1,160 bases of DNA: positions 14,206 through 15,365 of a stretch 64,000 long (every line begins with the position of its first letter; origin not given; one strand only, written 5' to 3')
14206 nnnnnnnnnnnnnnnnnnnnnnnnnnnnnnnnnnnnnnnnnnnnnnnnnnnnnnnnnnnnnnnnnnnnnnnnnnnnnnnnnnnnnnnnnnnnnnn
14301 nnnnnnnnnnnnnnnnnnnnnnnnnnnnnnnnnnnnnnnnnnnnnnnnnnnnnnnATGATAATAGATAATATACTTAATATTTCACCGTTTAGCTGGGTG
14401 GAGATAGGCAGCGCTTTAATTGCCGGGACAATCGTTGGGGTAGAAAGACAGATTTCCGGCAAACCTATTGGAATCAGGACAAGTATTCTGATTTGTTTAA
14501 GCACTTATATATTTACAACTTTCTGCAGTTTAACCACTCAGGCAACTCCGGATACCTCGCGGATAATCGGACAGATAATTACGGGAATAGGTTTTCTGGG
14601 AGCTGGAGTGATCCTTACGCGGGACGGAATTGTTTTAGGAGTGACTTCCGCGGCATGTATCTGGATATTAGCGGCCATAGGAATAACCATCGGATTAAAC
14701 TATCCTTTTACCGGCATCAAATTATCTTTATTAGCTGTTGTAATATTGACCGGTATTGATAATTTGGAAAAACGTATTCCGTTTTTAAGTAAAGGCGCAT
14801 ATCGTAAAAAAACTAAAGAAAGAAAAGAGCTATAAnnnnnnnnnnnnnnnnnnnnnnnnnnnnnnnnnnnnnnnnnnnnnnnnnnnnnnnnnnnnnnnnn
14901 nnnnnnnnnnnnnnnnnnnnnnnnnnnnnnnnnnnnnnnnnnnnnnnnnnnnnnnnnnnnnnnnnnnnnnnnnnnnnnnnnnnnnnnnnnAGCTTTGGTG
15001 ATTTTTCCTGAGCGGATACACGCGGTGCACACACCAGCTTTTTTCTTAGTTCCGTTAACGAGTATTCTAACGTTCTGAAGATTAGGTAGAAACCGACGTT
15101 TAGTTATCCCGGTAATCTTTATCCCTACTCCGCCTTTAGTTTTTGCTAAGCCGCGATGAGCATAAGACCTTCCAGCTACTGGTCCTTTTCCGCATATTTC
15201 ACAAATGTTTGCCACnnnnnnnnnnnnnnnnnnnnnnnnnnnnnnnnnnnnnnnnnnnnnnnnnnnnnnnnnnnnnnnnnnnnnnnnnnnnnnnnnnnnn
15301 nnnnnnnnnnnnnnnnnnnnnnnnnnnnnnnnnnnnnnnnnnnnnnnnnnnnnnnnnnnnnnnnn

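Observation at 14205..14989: mgtC is bracketed by a perfect 119-bp direct repeat that duplicates the 3' end of the upstream gene and a family-2 hairpin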

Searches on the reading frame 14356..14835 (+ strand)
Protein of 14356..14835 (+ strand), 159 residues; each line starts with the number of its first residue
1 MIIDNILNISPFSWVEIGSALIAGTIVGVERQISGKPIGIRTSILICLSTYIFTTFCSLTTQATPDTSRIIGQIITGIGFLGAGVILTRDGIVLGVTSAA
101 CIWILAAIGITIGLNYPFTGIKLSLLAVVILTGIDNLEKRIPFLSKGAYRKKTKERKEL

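Call 11: search_protein_families(library=pfam, proteins=[window:14356-14832:+], max_evalue=0.01)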
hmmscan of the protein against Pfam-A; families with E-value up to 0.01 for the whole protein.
window:14356-14832:+ (159 aa): 1 family
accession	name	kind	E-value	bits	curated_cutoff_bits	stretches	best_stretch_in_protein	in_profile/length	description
PF02308.21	MgtC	-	5.1e-29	101.5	31.4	1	19-139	3-120/121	MgtC family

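Call 14: find_encoding_contigs(protein=window:14356-14835:+, flank=6000, max_places=10)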
Protein window:14356-14835:+ (159 aa): no gene with exactly this product is on record in the collection.

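Call 24: find_homologous_proteins(query=window:14356-14832:+, max_evalue=1e-10)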
Query window:14356-14832:+ (159 aa): 7119 proteins with E <= 1e-10 among 8000 candidates; the best 120 are listed.
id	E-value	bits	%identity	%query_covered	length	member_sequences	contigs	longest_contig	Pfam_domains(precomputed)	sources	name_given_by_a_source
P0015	7.2e-94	329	100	100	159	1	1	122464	PF02308.22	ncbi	ncbi:MAG: MgtC/SapB family protein [Candidatus Omnitrophota bacterium]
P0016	1.7e-77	276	83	99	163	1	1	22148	PF02308.22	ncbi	ncbi:MAG: MgtC/SapB family protein [Candidatus Omnitrophota bacterium]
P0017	1.4e-74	267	78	99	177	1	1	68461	PF02308.22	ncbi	ncbi:MAG: MgtC/SapB family protein [Candidatus Omnitrophota bacterium]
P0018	6.4e-74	265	79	98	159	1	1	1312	PF02308.22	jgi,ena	-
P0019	4.7e-65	236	69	98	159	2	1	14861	PF02308.22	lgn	-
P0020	4.2e-64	233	72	98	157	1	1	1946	PF02308.22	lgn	-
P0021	7.6e-64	232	74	96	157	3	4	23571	PF02308.22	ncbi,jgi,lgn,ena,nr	ncbi:MAG TPA: MgtC/SapB family protein [Sedimentisphaerales bacterium]|nr:MgtC/SapB family protein [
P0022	5.1e-63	229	71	98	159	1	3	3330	PF02308.22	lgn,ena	-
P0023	5.3e-63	229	71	98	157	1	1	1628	PF02308.22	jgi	jgi:putative Mg2+ transporter-C (MgtC) family protein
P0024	7.4e-63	229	74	97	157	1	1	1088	PF02308.22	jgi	jgi:putative Mg2+ transporter-C (MgtC) family protein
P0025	3.6e-62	227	70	99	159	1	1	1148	PF02308.22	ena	-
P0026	1.8e-61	224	69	98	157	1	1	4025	PF02308.22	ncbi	-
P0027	1.8e-61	224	72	96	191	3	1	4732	PF02308.22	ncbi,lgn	-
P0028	1.9e-61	224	73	96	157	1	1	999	PF02308.22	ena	-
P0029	6.6e-61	222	71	96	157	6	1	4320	PF02308.22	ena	-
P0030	1.3e-60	221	69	96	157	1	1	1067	PF02308.22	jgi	-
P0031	1.8e-60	221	69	96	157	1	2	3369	PF02308.22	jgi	jgi:putative Mg2+ transporter-C (MgtC) family protein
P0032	1.9e-60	221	70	96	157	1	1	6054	PF02308.22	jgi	-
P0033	3.2e-60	220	69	98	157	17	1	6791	PF02308.22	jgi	-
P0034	3.5e-60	220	65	99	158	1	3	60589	PF02308.22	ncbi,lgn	-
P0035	7.8e-60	219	69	96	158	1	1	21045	PF02308.22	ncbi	-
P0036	9.1e-60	219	64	99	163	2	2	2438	PF02308.22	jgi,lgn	-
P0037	1.6e-59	218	70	94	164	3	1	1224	PF02308.22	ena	-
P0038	2.0e-59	218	68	96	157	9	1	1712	PF02308.22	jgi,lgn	-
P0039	2.3e-59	217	65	98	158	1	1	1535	PF02308.22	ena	-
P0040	4.5e-59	216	67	98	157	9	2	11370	PF02308.22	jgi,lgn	jgi:putative Mg2+ transporter-C (MgtC) family protein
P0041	6.8e-59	216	66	99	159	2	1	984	PF02308.22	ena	-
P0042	7.9e-59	216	71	94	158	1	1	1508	PF02308.22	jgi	jgi:putative Mg2+ transporter-C (MgtC) family protein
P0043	8.0e-59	216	68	96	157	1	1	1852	PF02308.22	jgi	-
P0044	9.3e-59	215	68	96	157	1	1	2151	PF02308.22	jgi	-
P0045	1.1e-58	215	68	93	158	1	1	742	PF02308.22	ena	-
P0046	1.6e-58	215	72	95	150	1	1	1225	PF02308.22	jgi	jgi:putative Mg2+ transporter-C (MgtC) family protein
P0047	2.2e-58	214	68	96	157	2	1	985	PF02308.22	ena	-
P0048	2.3e-58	214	66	96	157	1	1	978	PF02308.22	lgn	-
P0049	2.8e-58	214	68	94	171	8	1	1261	PF02308.22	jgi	-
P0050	3.7e-58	214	66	97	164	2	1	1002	PF02308.22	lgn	-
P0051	5.5e-58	213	68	94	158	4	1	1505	PF02308.22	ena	-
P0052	6.3e-58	213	68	92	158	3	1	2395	PF02308.22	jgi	-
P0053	7.8e-58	212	67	98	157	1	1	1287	PF02308.22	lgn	-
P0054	1.8e-57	211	66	98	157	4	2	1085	PF02308.22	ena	-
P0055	3.2e-57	210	69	94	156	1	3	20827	PF02308.22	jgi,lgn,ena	-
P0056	1.1e-56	209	66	99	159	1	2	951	PF02308.22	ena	-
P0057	1.2e-56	209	64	98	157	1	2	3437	PF02308.22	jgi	jgi:putative Mg2+ transporter-C (MgtC) family protein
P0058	1.2e-56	209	66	94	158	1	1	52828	PF02308.22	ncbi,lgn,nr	ncbi:MAG: MgtC/SapB family protein [Sedimentisphaerales bacterium]|nr:MgtC/SapB family protein [Sedi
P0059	1.2e-56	209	67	94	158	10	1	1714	PF02308.22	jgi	jgi:putative Mg2+ transporter-C (MgtC) family protein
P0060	2.2e-56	208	63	98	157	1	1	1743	PF02308.22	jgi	-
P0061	2.4e-56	208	63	98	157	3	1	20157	PF02308.22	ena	-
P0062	5.4e-56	207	63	98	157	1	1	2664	PF02308.22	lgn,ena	-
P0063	2.5e-55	204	63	96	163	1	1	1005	PF02308.22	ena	-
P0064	2.9e-55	204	65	96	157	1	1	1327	PF02308.22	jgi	-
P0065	4.4e-54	200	64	96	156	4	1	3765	PF02308.22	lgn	-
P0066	2.5e-53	198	64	97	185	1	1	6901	PF02308.22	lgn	-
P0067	2.9e-50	188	55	99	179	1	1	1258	PF02308.22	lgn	-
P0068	2.5e-49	185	57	96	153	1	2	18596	PF02308.22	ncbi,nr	ncbi:MAG: MgtC/SapB family protein [Bacteroidota bacterium]|nr:MgtC/SapB family protein [Bacteroidot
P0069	2.9e-49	185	62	94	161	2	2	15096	PF02308.22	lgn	-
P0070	5.0e-49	184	58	99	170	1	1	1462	PF02308.22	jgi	jgi:putative Mg2+ transporter-C (MgtC) family protein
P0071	6.1e-49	184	55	99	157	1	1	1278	PF02308.22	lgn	-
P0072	1.2e-48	183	57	99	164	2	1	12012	PF02308.22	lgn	-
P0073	1.3e-48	183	52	98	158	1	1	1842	PF02308.22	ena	-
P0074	1.5e-48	182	55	98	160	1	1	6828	PF02308.22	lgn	-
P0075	1.9e-48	182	52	98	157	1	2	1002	PF02308.22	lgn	-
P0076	2.5e-48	182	54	99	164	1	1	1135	PF02308.22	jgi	jgi:putative Mg2+ transporter-C (MgtC) family protein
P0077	2.8e-48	181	59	94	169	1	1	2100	PF02308.22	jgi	jgi:putative Mg2+ transporter-C (MgtC) family protein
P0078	3.7e-48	181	68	82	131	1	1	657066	PF02308.22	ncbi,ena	-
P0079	3.8e-48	181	57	94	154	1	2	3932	PF02308.22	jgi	-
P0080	4.1e-48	181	53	95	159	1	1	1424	PF02308.22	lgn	-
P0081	4.2e-48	181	68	84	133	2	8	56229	PF02308.22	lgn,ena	-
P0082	5.0e-48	181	55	98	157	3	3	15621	PF02308.22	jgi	-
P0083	5.1e-48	181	57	99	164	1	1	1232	PF02308.22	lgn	-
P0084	5.4e-48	181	59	96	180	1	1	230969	PF02308.22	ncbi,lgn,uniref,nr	ncbi:MgtC/SapB family protein [Bowmanella dokdonensis]|uniref:Protein MgtC n=1 Tax=Bowmanella dokdon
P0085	6.6e-48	180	56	99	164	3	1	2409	PF02308.22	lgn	-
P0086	7.4e-48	180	55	99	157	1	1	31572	PF02308.22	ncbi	ncbi:MAG: MgtC/SapB family protein [Planctomycetota bacterium]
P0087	8.0e-48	180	56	99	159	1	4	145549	PF02308.22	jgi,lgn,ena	jgi:putative Mg2+ transporter-C (MgtC) family protein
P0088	8.4e-48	180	57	96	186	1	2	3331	PF02308.22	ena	-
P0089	1.0e-47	180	57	96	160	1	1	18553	PF02308.22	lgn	-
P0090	1.1e-47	180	55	98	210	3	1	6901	PF02308.22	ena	-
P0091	1.6e-47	179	56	99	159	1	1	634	PF02308.22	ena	-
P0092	1.8e-47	179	54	99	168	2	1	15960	PF02308.22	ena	-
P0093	2.1e-47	179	55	99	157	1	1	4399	PF02308.22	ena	-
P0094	3.0e-47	178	56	97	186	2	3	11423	PF02308.22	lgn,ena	-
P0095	3.2e-47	178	54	99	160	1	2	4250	PF02308.22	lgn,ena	-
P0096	3.2e-47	178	55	99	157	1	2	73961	PF02308.22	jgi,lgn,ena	-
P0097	4.0e-47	178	54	99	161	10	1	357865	PF02308.22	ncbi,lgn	-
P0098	5.4e-47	177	56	99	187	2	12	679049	PF02308.22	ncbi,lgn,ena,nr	ncbi:MAG: MgtC/SapB family protein [Hahellaceae bacterium]|nr:MgtC/SapB family protein [Hahellaceae 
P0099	5.6e-47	177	53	99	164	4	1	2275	PF02308.22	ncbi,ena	-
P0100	5.7e-47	177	54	99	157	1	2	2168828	PF02308.22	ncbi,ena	-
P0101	6.0e-47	177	55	99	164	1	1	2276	PF02308.22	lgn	-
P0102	6.1e-47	177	54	92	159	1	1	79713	PF02308.22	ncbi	-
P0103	6.6e-47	177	56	99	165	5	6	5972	PF02308.22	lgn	-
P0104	6.7e-47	177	53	92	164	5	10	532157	PF02308.22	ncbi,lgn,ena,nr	ncbi:MAG: MgtC/SapB family protein [Phycisphaerae bacterium]|nr:MgtC/SapB family protein [Phycisphae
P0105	6.8e-47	177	59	92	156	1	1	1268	PF02308.22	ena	-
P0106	7.3e-47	177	66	84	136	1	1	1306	PF02308.22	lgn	-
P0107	8.8e-47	177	53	99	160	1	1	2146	PF02308.22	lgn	-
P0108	9.0e-47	177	55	99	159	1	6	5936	PF02308.22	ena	-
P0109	1.1e-46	176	55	96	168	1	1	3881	PF02308.22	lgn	-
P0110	1.2e-46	176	55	98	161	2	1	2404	PF02308.22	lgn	-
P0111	1.3e-46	176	54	99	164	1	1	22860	PF02308.22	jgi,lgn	jgi:putative Mg2+ transporter-C (MgtC) family protein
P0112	1.3e-46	176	55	99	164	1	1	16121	PF02308.22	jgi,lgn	jgi:putative Mg2+ transporter-C (MgtC) family protein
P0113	1.5e-46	176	52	99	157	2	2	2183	PF02308.22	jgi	-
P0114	1.8e-46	176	56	95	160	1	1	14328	PF02308.22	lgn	-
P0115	2.0e-46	175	51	97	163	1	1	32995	PF02308.22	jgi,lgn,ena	-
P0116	2.0e-46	175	56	96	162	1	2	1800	PF02308.22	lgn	-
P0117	2.1e-46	175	57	92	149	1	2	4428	PF02308.22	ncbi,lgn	ncbi:MAG: MgtC/SapB family protein [Gammaproteobacteria bacterium]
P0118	2.1e-46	175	54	98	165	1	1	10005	PF02308.22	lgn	-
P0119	2.1e-46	175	56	99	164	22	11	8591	PF02308.22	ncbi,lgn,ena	-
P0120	2.1e-46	175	53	99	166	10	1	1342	PF02308.22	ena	-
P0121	2.7e-46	175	55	99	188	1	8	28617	PF02308.22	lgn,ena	-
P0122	3.0e-46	175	56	99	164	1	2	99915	PF02308.22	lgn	-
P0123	3.2e-46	175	55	94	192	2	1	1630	PF02308.22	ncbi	-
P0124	3.3e-46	175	55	98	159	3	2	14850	PF02308.22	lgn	-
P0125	3.8e-46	175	54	99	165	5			PF02308.22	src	-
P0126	3.9e-46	174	56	98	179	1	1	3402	PF02308.22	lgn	-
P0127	4.0e-46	174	51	96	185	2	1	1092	PF02308.22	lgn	-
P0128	4.2e-46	174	54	92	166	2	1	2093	PF02308.22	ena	-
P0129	5.2e-46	174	54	96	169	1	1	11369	PF02308.22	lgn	-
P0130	5.2e-46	174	55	99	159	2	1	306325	PF02308.22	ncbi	ncbi:MgtC/SapB family protein [Aurantivibrio plasticivorans]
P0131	5.2e-46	174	54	98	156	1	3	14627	PF02308.22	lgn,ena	-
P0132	5.3e-46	174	55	92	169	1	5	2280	PF02308.22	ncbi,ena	-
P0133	5.4e-46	174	55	98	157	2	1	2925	PF02308.22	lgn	-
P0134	5.9e-46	174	54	94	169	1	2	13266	PF02308.22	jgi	jgi:putative Mg2+ transporter-C (MgtC) family protein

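Call 25: find_encoding_contigs(protein=P0016, flank=5000, max_places=3)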
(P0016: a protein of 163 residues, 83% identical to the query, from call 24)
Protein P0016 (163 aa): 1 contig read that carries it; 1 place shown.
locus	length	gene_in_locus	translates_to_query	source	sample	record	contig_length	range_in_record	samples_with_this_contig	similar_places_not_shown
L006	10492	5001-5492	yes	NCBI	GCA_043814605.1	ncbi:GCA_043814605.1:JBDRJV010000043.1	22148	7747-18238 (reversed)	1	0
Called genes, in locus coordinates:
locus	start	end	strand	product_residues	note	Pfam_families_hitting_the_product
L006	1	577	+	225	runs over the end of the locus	-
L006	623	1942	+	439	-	-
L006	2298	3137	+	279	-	PF05891:Methyltransf_PK (weak), PF13489:Methyltransf_23, PF08003:Methyltransf_9, PF13847:Methyltransf_31 (weak), PF08241:Methyltransf_11, PF08242:Methyltransf_12, PF13649:Methyltransf_25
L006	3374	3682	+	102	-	-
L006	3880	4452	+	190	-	-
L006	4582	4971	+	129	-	-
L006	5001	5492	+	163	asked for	PF02308:MgtC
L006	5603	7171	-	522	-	-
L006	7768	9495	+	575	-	-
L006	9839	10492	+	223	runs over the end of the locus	PF07238:PilZ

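Call 26: find_encoding_contigs(protein=P0017, flank=5000, max_places=3)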
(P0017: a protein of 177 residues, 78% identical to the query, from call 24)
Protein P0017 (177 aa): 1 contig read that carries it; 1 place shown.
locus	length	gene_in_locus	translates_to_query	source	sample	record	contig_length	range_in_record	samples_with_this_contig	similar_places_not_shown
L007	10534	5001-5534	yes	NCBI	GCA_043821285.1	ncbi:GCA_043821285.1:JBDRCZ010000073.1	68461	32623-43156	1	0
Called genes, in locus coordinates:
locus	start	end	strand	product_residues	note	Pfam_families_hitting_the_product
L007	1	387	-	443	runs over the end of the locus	PF13495:Phage_int_SAM_4, PF00589:Phage_integrase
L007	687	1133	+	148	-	PF10865:DUF2703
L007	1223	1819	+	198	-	-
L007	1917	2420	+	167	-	PF18736:pEK499_p136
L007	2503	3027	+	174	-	-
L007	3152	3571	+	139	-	-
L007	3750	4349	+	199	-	PF18928:DUF5677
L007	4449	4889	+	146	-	-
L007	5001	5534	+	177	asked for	PF02308:MgtC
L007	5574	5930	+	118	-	-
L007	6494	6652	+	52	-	-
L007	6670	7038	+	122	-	PF05593:RHS_repeat (weak)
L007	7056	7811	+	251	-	PF08238:Sel1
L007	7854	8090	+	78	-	PF08238:Sel1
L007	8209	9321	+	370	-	PF13439:Glyco_transf_4, PF20706:GT4-conflict (weak), PF00534:Glycos_transf_1, PF13692:Glyco_trans_1_4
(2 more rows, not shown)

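Call 27: find_encoding_contigs(protein=P0018, flank=5000, max_places=3)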
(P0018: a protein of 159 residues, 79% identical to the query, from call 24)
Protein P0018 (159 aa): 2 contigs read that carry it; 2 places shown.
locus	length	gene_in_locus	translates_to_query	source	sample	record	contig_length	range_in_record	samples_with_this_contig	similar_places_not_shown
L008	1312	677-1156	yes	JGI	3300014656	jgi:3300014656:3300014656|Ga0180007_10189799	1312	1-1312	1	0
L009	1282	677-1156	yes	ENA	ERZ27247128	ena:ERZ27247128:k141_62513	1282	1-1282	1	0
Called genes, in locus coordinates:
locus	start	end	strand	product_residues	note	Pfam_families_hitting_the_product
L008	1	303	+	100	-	?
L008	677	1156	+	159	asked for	PF02308:MgtC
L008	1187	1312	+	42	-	?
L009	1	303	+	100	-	?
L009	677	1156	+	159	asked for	PF02308:MgtC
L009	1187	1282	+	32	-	?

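Call 38: find_encoding_contigs(protein=P0017, flank=10000, max_places=1)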
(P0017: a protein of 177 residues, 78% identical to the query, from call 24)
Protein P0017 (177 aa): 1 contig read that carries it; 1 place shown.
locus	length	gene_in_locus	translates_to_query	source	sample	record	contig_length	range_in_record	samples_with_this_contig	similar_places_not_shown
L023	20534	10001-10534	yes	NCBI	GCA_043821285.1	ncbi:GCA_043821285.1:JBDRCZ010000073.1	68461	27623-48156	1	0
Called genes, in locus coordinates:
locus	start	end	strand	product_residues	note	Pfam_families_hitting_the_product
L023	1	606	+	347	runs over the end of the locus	PF00586:AIRS, PF02769:AIRS_C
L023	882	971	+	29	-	PF13310:Virulence_RhuM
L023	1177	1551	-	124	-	PF02675:AdoMet_dc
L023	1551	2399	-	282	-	PF17284:Spermine_synt_N, PF01564:Spermine_synth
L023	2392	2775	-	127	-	PF02675:AdoMet_dc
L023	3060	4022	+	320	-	PF04389:Peptidase_M28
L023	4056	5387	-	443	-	PF13495:Phage_int_SAM_4, PF00589:Phage_integrase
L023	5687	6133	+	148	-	PF10865:DUF2703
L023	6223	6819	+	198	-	-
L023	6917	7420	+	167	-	PF18736:pEK499_p136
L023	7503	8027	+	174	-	-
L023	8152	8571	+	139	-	-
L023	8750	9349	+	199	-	PF18928:DUF5677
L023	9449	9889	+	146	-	-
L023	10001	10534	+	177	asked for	PF02308:MgtC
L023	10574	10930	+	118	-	-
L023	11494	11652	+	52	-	-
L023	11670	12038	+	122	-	PF05593:RHS_repeat (weak)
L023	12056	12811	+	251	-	PF08238:Sel1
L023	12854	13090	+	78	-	PF08238:Sel1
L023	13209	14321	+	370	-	PF13439:Glyco_transf_4, PF20706:GT4-conflict (weak), PF00534:Glycos_transf_1, PF13692:Glyco_trans_1_4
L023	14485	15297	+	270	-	PF01209:Ubie_methyltran, PF13489:Methyltransf_23, PF08003:Methyltransf_9 (faint), PF07021:MetW (weak), PF08241:Methyltransf_11, PF08242:Methyltransf_12, PF13649:Methyltransf_25, PF13847:Methyltransf_31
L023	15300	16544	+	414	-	PF01075:Glyco_transf_9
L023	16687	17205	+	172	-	PF08241:Methyltransf_11, PF13649:Methyltransf_25 (faint)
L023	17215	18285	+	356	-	PF01075:Glyco_transf_9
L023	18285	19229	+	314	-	PF02353:CMAS (weak), PF13489:Methyltransf_23, PF07021:MetW, PF08241:Methyltransf_11, PF08242:Methyltransf_12, PF13649:Methyltransf_25, PF13847:Methyltransf_31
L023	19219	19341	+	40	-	-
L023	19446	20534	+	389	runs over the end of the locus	PF13439:Glyco_transf_4, PF13477:Glyco_trans_4_2 (weak), PF13579:Glyco_trans_4_4, PF00534:Glycos_transf_1, PF13692:Glyco_trans_1_4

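Call 40: search_protein_families(library=ncbifam, proteins=[L023:4059-5387:-, window:14356-14832:+], max_evalue=0.001)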
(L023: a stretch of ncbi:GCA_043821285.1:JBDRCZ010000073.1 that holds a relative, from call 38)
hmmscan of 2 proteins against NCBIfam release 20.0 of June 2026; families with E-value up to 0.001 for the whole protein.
L023:4059-5387:- (443 aa): 11 families
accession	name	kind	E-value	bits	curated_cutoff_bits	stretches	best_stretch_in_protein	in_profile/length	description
TIGR02249.1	integrase_gron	subfamily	1.4e-125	418.9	265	1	107-426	1-315/315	integron integrase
NF011946.0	PRK15417.1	equivalog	4.2e-87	292.5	435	1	99-429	8-333/337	integron integrase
NF040815.2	recomb_XerA_Arch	equivalog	1.8e-55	188.3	220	2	113-291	5-175/263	site-specific tyrosine recombinase/integron integrase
TIGR02224.1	recomb_XerC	equivalog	6.5e-44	150.5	335.15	2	346-411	212-277/295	tyrosine recombinase XerC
TIGR02225.1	recomb_XerD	equivalog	1.8e-42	145.7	329.6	2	344-413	207-276/290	site-specific tyrosine recombinase XerD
NF001399.0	PRK00283.1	subfamily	5.6e-39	134.2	279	1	121-414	23-286/300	tyrosine recombinase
NF002331.0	PRK01287.1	subfamily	2.8e-30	105.5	371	2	347-411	247-312/365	site-specific tyrosine recombinase XerC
NF003462.0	PRK05084.1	equivalog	5.5e-18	64.8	267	2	346-414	281-347/360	tyrosine recombinase XerS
NF007371.0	PRK09871.1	subfamily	7.2e-11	42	222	1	346-410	109-173/198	tyrosine-type DNA invertase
NF007370.0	PRK09870.1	subfamily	1.3e-09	38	221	1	350-410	118-178/200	tyrosine-type DNA invertase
NF040693.1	recomb_GmtY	equivalog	0.00042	19.7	340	1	354-410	371-431/441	gamma-mobile-trio recombinase GmtY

window:14356-14832:+ (159 aa): 2 families
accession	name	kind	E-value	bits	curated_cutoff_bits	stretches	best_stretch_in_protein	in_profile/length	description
NF007431.0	PRK09977.1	equivalog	9.5e-23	80.9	214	1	18-140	10-139/215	MgtC/SapB family protein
NF011912.0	PRK15385.1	equivalog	2.2e-17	63.1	255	1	16-117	13-112/231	MgtC family protein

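Call 65: find_encoding_contigs(protein=P0021, flank=4000, max_places=4)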
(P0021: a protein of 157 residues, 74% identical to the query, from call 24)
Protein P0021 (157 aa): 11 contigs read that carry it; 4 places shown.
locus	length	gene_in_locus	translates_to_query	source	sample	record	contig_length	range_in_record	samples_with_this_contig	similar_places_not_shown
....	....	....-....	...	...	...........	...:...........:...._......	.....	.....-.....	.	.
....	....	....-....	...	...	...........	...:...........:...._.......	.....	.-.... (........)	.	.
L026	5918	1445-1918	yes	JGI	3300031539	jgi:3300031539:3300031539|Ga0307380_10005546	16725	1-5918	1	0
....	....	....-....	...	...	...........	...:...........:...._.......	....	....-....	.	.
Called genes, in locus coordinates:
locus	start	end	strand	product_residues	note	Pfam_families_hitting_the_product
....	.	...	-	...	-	-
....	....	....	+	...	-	-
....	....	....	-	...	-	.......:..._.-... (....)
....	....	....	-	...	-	-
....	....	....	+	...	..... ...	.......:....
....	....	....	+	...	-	-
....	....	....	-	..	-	-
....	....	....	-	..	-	-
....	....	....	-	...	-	-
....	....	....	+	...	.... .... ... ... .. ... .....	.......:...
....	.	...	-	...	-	-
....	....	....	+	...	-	-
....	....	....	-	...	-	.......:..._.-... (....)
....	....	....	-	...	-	-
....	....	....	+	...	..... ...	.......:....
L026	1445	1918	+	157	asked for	PF02308:MgtC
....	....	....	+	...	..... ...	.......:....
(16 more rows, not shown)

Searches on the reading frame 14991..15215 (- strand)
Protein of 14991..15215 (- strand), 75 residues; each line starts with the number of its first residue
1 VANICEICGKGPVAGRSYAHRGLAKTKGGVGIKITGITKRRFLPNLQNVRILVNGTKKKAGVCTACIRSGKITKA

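Call 11: search_protein_families(library=pfam, proteins=[window:14991-15215:-], max_evalue=0.01)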
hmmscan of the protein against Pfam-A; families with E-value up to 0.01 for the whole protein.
window:14991-15215:- (75 aa): 1 family
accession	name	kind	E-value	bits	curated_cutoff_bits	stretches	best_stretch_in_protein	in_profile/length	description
PF00830.24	Ribosomal_L28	-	1.1e-15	57.8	27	1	4-71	2-58/60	Ribosomal L28 family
